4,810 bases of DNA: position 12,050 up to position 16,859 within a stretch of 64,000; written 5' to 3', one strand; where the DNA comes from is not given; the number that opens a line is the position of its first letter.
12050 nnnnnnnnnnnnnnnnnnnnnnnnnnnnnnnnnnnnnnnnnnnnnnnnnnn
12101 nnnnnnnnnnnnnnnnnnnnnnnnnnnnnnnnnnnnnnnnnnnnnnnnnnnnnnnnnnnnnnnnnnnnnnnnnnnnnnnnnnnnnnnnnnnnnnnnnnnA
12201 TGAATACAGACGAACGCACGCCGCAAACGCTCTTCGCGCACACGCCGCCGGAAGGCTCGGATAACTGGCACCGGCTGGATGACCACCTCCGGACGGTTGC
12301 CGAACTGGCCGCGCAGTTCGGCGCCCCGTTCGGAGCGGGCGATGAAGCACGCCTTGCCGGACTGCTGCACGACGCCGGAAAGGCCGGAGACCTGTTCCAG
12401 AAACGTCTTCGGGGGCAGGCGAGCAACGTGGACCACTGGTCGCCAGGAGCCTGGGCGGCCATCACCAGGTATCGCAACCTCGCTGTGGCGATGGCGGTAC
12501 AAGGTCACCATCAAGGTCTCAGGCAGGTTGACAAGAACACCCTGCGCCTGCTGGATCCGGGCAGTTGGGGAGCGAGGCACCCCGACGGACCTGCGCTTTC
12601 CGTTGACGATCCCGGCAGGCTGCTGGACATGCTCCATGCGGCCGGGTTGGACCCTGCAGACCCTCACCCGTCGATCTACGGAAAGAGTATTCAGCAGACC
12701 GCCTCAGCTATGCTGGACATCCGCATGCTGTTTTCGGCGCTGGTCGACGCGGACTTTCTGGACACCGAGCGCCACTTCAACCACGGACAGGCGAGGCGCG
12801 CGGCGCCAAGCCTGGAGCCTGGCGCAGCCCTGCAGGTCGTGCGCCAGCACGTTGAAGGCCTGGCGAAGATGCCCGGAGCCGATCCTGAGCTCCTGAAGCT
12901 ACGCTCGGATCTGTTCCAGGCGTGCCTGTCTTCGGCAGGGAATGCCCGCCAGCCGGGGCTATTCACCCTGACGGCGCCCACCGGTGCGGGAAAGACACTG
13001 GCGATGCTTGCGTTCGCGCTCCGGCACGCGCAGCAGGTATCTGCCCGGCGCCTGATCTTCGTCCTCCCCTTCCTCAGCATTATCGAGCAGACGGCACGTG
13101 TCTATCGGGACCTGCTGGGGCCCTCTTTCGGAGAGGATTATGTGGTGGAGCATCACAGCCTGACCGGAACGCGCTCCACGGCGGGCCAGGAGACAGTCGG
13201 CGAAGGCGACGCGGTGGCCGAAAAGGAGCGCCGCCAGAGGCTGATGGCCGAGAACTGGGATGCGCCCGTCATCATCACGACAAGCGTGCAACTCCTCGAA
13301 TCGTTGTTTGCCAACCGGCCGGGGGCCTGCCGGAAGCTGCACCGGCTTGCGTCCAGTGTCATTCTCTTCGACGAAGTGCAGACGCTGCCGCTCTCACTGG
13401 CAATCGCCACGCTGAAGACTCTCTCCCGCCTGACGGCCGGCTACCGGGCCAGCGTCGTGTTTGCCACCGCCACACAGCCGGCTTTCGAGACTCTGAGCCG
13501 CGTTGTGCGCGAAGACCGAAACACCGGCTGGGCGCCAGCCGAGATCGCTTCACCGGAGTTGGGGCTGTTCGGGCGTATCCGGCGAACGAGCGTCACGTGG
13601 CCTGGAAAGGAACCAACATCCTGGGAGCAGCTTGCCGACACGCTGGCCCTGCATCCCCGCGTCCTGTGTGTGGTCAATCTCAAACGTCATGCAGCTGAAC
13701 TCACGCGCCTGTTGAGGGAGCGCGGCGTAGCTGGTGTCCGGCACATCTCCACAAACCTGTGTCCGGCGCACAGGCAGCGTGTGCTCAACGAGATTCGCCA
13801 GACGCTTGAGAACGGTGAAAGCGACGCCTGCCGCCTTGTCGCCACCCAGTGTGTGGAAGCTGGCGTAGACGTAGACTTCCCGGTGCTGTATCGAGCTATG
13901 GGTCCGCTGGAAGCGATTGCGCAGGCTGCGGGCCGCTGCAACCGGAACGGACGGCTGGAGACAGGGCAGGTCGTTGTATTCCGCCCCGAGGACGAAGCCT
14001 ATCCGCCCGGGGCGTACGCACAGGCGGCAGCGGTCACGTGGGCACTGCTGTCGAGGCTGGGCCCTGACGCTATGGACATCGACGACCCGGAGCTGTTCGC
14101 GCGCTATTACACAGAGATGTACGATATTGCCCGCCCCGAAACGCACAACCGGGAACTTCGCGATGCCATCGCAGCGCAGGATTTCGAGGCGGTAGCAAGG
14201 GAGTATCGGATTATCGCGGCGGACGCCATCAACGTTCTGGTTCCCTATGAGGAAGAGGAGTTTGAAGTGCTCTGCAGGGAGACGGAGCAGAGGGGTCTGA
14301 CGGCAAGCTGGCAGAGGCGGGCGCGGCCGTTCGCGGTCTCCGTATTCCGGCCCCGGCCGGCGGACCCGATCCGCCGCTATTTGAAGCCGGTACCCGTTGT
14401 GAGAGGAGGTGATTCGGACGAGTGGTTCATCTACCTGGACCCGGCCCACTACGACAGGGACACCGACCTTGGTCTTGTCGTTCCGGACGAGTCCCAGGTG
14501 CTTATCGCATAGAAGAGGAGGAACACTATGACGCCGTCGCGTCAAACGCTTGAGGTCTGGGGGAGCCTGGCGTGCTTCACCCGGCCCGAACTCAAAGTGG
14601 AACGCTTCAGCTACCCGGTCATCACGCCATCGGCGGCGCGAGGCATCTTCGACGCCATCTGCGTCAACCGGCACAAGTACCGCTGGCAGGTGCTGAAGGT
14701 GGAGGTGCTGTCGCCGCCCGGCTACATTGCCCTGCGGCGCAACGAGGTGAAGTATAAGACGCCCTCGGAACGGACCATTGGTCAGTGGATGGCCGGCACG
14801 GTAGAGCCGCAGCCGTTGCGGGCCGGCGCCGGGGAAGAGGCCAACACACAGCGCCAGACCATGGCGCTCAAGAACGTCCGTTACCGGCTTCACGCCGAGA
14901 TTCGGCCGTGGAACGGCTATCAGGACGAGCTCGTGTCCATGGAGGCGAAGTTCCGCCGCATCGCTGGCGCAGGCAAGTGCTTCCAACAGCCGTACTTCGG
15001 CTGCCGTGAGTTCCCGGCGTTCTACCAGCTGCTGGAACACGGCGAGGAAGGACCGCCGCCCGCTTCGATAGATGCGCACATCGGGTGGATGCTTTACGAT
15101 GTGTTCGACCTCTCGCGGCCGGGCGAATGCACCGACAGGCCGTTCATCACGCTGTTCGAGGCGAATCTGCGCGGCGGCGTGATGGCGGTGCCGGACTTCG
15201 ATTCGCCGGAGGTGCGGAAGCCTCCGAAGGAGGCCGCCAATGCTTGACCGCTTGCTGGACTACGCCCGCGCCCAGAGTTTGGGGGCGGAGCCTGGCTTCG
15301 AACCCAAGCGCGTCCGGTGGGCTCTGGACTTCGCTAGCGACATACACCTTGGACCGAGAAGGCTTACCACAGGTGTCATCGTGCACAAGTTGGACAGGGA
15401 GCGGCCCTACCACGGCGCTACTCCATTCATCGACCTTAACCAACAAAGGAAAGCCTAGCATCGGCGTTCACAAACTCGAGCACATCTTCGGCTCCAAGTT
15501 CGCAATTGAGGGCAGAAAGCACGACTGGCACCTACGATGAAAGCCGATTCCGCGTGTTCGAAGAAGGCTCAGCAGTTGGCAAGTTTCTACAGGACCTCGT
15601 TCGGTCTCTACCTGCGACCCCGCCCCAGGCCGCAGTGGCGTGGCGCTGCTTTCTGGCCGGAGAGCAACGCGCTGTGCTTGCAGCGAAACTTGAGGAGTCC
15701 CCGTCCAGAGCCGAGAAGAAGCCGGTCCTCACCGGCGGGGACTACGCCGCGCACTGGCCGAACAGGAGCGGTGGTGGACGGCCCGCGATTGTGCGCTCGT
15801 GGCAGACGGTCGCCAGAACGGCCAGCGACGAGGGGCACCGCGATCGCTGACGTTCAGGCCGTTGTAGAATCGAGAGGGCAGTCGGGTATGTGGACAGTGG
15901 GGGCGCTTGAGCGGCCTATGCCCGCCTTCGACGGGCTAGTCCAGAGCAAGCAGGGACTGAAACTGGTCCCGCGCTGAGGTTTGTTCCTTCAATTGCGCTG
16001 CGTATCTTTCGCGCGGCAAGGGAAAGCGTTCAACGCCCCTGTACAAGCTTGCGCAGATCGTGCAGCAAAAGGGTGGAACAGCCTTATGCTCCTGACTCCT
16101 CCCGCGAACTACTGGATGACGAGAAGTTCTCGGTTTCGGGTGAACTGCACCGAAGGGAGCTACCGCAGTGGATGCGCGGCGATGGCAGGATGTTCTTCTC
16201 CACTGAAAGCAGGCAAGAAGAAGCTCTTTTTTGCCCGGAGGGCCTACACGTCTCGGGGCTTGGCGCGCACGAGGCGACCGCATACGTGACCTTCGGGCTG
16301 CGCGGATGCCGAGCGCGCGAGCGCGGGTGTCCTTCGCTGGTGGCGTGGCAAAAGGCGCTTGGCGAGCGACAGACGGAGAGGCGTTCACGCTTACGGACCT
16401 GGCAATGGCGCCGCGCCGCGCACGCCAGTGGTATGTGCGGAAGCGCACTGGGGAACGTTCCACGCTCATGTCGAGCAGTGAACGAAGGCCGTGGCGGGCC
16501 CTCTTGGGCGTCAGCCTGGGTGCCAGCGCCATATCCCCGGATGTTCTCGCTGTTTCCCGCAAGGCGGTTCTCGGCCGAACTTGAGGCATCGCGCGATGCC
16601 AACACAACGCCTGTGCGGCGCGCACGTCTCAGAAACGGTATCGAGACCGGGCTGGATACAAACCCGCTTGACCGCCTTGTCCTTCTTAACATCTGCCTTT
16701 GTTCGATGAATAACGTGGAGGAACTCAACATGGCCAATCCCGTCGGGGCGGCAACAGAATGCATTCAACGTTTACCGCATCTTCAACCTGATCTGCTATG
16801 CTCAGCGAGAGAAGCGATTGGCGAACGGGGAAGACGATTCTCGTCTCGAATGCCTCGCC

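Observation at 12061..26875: The entire cas3-to-array cassette (14.7 kb) is bracketed by ~57-bp imperfect direct repeats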

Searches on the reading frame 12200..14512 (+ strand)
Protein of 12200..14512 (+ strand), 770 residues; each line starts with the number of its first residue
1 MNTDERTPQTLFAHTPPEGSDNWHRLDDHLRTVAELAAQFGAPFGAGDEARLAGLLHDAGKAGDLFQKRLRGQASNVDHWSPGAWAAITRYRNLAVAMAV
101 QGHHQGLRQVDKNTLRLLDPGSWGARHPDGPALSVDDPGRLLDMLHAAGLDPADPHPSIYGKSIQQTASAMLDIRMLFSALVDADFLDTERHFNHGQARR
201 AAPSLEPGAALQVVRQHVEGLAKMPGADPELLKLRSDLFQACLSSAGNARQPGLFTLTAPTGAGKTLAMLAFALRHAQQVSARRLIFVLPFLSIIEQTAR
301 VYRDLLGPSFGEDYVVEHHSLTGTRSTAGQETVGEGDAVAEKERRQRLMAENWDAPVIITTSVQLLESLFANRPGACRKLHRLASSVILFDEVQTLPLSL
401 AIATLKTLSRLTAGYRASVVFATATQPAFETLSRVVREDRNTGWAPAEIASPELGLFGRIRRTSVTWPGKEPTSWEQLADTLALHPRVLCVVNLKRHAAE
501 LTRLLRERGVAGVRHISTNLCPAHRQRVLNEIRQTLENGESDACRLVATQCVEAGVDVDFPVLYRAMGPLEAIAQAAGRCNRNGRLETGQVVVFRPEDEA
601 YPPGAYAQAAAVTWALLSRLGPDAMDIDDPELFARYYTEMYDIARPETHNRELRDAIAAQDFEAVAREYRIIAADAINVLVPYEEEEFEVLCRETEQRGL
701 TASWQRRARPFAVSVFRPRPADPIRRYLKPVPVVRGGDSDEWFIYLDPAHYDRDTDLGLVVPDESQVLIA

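Call 10: search_protein_families(library=pfam, proteins=[window:12200-14512:+])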
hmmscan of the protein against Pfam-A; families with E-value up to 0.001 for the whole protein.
window:12200-14512:+ (770 aa): 6 families
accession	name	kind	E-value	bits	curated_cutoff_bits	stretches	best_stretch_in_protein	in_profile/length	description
PF22590.2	Cas3-like_C_2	-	6.3e-14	52.6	27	1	488-584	5-105/106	CRISPR-associated nuclease/helicase Cas3, C-terminal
PF00270.35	DEAD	-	1.6e-09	38.2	26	1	257-427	19-161/167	DEAD/DEAH box helicase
PF04851.21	ResIII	-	1.4e-08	35.3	22.5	1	254-393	25-134/164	Type III restriction enzyme, res subunit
PF00271.37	Helicase_C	-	4e-06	27.5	23.5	1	483-584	13-110/110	Helicase conserved C-terminal domain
PF13401.12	AAA_22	-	5.3e-05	24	27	0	251-290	4-42/130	AAA domain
PF01966.28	HD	-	0.00016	22.4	22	1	27-105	2-87/116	HD domain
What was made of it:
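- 12200..14512 (+): cas3 (770 aa; HD plus helicase). Pfam (call 10).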

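Call 29: find_encoding_contigs(protein=window:12200-14512:+, flank=10000, max_places=10)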
Protein window:12200-14512:+ (770 aa): no gene with exactly this product is on record in the collection.
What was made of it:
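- Tried and rejected: Not on record (call 29).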

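Call 42: find_homologous_proteins(query=window:12200-14512:+, max_evalue=1e-60)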
Query window:12200-14512:+ (770 aa): 7626 proteins with E <= 1e-60 among 8000 candidates; the best 120 are listed.
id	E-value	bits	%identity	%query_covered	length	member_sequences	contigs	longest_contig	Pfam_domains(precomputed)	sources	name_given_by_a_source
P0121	0.0e+0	1713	98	100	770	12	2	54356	PF00270.36,PF22590.3,PF04851.22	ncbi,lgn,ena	-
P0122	0.0e+0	1112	65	100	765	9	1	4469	PF00270.36,PF22590.3,PF04851.22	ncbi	ncbi:MAG: CRISPR-associated endonuclease Cas3'' [Armatimonadota bacterium]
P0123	0.0e+0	1093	64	99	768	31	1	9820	PF00270.36,PF01966.29,PF13401.13,PF22590.3,PF04851.22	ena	-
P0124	0.0e+0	1080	64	99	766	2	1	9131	PF00270.36,PF00271.38,PF22590.3,PF04851.22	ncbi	-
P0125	0.0e+0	1046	66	92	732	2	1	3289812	PF00270.36,PF00271.38,PF22590.3,PF04851.22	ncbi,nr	ncbi:MAG: CRISPR-associated helicase/endonuclease Cas3 [Armatimonadota bacterium]|nr:MAG: CRISPR-ass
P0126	5.9e-261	887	57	97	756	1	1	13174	PF00270.36,PF01966.29,PF22590.3,PF04851.22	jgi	-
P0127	1.3e-256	872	57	97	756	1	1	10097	PF00270.36,PF01966.29,PF22590.3,PF04851.22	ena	-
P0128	9.8e-255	866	55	99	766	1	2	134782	PF00270.36,PF01966.29,PF00271.38,PF22590.3,PF04851.22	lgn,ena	-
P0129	7.4e-250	850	55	96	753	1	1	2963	PF00270.36,PF00271.38,PF22590.3,PF04851.22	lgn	-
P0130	8.8e-249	846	54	99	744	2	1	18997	PF00270.36,PF01966.29,PF00271.38,PF22590.3,PF04851.22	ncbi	-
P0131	2.5e-247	842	54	96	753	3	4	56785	PF00270.36,PF01966.29,PF00271.38,PF22590.3,PF04851.22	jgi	-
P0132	4.0e-247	841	56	98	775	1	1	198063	PF00270.36,PF22590.3,PF04851.22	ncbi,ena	-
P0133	7.0e-247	840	54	99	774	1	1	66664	PF00270.36,PF01966.29,PF22590.3,PF04851.22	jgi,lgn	-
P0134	8.8e-247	840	55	99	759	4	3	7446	PF00270.36,PF01966.29,PF22590.3,PF04851.22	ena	-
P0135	1.6e-246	839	55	94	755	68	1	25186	PF00270.36,PF00271.38,PF22590.3,PF04851.22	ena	-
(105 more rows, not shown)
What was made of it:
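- On Integrative-element att pair (attL/attR): Cas3 identity drops from 98% to at most 66% (call 42).
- Cas3 homologues fall from 98% (same clade) to at most 66% (call 42).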

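Call 43: find_encoding_contigs(protein=P0125, flank=10000, max_places=3)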
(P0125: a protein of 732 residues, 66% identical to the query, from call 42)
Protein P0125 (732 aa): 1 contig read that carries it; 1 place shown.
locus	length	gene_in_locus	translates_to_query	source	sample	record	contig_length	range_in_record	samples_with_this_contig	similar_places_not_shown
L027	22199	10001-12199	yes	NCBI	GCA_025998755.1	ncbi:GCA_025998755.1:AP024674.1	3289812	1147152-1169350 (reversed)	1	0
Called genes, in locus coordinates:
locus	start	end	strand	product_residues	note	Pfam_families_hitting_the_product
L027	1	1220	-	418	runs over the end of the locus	PF00144:Beta-lactamase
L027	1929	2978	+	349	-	-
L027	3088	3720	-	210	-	-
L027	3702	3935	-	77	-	-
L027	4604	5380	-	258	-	-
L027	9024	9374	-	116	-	-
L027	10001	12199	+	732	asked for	PF04851:ResIII (weak), PF00270:DEAD, PF00271:Helicase_C (weak), PF22590:Cas3-like_C_2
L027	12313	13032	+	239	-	PF09704:Cas_Cas5d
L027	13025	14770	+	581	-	PF09709:Cas_Csd1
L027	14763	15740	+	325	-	PF05107:Cas_Cas7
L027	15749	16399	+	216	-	PF01930:Cas_Cas4, PF12705:PDDEXK_1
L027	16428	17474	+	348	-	PF01867:Cas_Cas1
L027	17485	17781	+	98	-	PF09827:CRISPR_Cas2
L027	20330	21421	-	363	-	PF09651:Cas_APE2256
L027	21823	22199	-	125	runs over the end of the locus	-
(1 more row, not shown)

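Call 44: find_encoding_contigs(protein=P0121, flank=10000, max_places=4)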
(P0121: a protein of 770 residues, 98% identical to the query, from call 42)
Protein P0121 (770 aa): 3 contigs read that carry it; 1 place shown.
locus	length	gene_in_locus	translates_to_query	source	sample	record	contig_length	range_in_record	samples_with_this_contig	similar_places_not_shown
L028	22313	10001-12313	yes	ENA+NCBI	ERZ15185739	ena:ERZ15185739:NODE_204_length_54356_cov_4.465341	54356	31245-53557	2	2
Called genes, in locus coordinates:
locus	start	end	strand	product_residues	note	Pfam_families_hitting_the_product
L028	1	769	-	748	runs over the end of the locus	PF18072:FGAR-AT_linker, PF00586:AIRS, PF02769:AIRS_C, PF00586:AIRS, PF02769:AIRS_C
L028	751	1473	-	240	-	PF13507:GATase_5, PF07685:GATase_3 (weak), PF01965:DJ-1_PfpI (weak)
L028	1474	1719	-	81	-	PF02700:PurS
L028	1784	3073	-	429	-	PF00206:Lyase_1, PF10397:ADSL_C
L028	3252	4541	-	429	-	PF02844:GARS_N, PF01071:GARS_A, PF02843:GARS_C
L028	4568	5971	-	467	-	PF00772:DnaB, PF03796:DnaB_C, PF06745:ATPase (weak), PF13481:AAA_25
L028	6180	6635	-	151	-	PF01281:Ribosomal_L9_N, PF03948:Ribosomal_L9_C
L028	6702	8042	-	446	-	PF02470:MlaD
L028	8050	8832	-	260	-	PF00005:ABC_tran, PF13555:AAA_29 (faint), PF13304:AAA_21 (faint)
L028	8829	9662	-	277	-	PF02405:MlaE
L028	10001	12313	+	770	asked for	PF00270:DEAD, PF04851:ResIII, PF22590:Cas3-like_C_2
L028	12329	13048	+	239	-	PF09704:Cas_Cas5d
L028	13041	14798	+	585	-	PF09709:Cas_Csd1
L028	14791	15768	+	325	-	PF05107:Cas_Cas7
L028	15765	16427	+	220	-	PF01930:Cas_Cas4, PF12705:PDDEXK_1 (weak)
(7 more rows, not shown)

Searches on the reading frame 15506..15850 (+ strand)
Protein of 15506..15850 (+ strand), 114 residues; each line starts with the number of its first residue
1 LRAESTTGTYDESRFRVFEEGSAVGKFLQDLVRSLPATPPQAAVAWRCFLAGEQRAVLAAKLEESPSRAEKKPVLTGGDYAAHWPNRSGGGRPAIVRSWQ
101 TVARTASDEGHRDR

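Call 81: search_protein_families(library=pfam, proteins=[window:15506-15850:+], max_evalue=1)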
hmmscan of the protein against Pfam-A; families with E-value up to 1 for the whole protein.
window:15506-15850:+ (114 aa): 0 families

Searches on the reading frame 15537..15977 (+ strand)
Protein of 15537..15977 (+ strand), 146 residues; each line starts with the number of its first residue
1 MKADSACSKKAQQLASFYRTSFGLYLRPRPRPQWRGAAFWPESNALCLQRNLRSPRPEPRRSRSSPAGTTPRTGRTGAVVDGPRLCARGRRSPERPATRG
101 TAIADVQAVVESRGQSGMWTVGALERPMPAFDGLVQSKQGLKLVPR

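Call 81: search_protein_families(library=pfam, proteins=[window:15537-15977:+], max_evalue=1)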
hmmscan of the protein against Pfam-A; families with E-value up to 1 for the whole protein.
window:15537-15977:+ (146 aa): 2 families
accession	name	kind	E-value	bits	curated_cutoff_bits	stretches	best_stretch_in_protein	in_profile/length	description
PF21501.2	LANA1_DNA-bd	-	0.053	14.4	27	1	9-76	2-67/119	Protein LANA1-like, DNA-binding domain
PF03934.19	T2SSK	-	0.17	12.7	24.2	1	103-134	20-50/63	Type II secretion system (T2SS), protein K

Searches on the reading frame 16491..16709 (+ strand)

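Call 81: search_protein_families(library=pfam, proteins=[window:16491-16709:+], max_evalue=1)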
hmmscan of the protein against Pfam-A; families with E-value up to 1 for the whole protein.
window:16491-16709:+ (72 aa): 1 family
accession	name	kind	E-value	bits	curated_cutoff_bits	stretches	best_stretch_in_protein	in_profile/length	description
PF05748.17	Rubella_E1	-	0.012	15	27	1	3-35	244-276/500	Rubella membrane glycoprotein E1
